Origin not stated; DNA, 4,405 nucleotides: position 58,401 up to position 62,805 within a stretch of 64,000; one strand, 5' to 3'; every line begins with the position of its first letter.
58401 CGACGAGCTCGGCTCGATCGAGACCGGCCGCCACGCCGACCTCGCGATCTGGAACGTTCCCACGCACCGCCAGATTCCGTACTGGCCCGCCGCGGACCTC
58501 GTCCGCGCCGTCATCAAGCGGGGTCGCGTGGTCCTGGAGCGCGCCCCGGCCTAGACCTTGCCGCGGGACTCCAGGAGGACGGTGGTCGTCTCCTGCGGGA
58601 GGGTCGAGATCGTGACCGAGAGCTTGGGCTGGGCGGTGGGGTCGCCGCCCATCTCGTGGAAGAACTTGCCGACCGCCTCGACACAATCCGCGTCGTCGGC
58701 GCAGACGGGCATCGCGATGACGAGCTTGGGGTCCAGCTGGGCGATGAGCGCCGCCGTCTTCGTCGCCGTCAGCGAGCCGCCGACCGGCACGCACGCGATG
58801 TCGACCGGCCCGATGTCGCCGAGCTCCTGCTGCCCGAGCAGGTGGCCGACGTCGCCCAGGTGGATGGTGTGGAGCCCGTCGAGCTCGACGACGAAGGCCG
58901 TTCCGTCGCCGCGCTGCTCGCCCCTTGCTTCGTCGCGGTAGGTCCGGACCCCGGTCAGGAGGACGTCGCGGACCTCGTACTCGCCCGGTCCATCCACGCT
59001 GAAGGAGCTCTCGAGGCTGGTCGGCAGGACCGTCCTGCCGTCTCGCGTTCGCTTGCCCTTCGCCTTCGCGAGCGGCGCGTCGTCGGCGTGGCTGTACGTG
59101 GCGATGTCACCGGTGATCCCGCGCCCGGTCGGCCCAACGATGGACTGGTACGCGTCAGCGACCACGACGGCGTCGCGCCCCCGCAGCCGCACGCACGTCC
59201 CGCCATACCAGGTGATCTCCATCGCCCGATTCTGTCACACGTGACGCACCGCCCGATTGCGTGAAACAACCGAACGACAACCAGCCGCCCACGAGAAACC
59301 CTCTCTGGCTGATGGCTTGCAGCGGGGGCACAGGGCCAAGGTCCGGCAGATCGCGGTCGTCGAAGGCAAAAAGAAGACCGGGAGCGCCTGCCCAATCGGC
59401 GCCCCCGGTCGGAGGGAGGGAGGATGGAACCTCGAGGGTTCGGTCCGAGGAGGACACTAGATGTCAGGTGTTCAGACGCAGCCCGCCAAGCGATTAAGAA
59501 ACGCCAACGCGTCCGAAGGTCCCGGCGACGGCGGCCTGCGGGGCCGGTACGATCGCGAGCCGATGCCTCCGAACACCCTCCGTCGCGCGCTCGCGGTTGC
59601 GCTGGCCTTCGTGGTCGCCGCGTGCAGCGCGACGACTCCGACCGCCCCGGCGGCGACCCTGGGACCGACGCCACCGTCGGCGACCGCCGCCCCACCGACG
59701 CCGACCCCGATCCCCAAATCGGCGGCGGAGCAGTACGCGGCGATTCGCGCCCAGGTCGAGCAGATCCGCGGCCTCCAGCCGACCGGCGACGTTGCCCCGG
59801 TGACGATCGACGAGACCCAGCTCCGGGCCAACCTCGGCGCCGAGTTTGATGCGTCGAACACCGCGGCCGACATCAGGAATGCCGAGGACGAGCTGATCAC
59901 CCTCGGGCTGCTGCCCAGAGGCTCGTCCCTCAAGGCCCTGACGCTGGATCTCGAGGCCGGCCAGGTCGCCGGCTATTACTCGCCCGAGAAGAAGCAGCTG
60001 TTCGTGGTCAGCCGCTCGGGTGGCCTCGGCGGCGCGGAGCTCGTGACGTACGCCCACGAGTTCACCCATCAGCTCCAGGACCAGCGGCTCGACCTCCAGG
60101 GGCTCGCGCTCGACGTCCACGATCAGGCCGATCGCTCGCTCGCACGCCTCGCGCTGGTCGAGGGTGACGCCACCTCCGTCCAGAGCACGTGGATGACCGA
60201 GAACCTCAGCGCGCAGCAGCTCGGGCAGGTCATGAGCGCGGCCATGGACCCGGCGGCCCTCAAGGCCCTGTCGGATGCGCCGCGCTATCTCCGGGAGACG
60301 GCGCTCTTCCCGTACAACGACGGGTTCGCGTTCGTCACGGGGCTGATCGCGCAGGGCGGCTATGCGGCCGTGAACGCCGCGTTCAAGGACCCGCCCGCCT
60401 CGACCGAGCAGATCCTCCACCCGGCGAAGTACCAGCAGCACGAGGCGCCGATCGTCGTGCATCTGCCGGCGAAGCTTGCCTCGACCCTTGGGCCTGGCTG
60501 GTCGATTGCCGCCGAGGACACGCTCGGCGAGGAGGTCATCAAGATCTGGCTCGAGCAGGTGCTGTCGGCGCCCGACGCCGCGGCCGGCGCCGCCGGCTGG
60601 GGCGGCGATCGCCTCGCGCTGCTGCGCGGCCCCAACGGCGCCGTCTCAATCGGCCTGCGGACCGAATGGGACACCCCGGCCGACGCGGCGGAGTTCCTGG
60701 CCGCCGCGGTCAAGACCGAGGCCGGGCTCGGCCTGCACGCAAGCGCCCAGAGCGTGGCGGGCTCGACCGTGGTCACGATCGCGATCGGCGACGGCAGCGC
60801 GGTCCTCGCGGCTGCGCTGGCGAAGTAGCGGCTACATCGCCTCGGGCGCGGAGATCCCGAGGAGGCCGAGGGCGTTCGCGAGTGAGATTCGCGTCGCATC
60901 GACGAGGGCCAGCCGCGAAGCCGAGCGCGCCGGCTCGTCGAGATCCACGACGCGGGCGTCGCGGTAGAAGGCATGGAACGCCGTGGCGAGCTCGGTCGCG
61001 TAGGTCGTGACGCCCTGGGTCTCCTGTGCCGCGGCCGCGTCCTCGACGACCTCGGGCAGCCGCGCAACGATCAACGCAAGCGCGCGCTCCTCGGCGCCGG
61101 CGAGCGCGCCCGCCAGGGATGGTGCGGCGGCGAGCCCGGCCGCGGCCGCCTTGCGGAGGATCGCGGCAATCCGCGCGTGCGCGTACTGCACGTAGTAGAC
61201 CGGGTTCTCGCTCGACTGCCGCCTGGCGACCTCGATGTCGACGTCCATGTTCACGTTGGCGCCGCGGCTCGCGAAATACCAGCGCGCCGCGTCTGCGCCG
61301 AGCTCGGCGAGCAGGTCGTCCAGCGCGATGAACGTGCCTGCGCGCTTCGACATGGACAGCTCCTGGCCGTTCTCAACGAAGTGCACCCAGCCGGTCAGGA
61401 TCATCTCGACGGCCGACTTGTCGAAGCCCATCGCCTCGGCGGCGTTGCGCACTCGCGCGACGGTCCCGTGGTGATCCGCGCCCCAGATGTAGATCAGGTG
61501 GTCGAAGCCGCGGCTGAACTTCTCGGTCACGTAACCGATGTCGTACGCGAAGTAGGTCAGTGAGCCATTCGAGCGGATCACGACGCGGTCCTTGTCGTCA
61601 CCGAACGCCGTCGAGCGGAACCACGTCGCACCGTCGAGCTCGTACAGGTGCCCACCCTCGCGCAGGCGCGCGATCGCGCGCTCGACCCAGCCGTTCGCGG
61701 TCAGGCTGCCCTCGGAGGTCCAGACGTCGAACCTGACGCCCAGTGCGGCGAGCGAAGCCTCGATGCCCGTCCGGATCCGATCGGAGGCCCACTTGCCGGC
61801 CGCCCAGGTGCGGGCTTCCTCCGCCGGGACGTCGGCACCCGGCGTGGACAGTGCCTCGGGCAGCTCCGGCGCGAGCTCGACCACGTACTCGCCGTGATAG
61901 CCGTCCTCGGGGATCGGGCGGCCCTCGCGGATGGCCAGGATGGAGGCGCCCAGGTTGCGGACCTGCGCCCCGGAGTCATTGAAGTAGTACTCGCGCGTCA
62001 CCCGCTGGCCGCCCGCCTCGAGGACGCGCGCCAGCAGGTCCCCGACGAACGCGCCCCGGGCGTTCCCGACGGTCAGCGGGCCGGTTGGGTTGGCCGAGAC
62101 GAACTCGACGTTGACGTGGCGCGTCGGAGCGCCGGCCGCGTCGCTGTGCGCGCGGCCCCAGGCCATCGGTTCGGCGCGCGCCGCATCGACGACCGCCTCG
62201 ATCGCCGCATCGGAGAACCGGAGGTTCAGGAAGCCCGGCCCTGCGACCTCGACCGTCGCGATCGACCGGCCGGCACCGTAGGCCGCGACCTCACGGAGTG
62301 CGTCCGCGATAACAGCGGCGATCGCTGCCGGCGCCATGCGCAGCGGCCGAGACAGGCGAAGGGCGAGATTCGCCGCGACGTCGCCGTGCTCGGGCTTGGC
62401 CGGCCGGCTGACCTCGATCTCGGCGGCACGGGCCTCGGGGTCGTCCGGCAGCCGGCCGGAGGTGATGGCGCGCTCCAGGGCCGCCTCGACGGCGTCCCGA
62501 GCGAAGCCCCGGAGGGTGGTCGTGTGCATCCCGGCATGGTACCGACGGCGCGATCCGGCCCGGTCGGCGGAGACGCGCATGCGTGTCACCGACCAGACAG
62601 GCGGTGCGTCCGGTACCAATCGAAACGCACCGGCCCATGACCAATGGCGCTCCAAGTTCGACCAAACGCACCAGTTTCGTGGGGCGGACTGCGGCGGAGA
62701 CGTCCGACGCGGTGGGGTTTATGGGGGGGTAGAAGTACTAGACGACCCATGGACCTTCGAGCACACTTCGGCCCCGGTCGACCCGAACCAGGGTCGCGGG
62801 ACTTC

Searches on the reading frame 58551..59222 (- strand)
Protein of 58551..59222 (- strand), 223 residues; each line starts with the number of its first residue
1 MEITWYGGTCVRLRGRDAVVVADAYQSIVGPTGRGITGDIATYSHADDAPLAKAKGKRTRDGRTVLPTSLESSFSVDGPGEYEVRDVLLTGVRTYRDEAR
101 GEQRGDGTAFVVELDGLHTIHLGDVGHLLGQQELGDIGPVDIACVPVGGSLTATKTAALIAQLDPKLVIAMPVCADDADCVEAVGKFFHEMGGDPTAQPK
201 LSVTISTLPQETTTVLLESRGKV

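Call 61: search_protein_families(library=pfam, proteins=[window:58551-59222:-], max_evalue=0.01)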
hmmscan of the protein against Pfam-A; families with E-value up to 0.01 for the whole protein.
window:58551-59222:- (223 aa): 2 families
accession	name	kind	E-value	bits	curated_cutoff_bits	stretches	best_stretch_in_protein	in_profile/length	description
PF13483.12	Lactamase_B_3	-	5.1e-28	98.5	24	1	2-171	1-159/160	Beta-lactamase superfamily domain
PF12706.13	Lactamase_B_2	-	0.0021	18.1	27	1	64-167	86-194/200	Beta-lactamase superfamily domain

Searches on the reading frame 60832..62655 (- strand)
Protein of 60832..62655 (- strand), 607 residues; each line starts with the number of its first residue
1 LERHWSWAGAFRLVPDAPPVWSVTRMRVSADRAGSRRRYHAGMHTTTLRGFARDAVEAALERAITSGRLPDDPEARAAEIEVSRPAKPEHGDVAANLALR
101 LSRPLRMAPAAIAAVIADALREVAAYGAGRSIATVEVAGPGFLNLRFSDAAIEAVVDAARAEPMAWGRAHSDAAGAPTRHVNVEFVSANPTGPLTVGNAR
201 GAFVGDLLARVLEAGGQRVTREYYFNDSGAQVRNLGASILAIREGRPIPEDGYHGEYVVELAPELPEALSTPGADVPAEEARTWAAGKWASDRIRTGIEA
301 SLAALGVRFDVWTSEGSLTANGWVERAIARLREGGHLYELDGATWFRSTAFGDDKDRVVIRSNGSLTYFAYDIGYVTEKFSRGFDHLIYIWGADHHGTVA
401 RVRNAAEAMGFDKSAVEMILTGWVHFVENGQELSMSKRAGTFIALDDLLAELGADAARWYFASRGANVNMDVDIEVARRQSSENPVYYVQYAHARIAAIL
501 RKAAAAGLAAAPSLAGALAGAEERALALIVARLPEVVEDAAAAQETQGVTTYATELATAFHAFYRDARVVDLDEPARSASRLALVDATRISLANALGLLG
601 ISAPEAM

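Call 61: search_protein_families(library=pfam, proteins=[window:60832-62655:-], max_evalue=0.01)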
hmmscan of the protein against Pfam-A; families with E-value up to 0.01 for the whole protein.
window:60832-62655:- (607 aa): 4 families
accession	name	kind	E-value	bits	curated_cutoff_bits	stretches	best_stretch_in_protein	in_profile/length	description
PF05746.21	DALR_1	-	2.8e-30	105.2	22.3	1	489-607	1-117/117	DALR anticodon binding domain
PF03485.21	Arg_tRNA_synt_N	-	1.1e-16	61.6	21.5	1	53-147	4-85/85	Arginyl tRNA synthetase N terminal domain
PF00750.26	tRNA-synt_1d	-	3.7e-16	59.5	23.3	2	304-452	149-298/349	tRNA synthetases class I (R), catalytic domain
PF09334.17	tRNA-synt_1g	-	0.0024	17.1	20.1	0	431-479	324-371/391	tRNA synthetases class I (M)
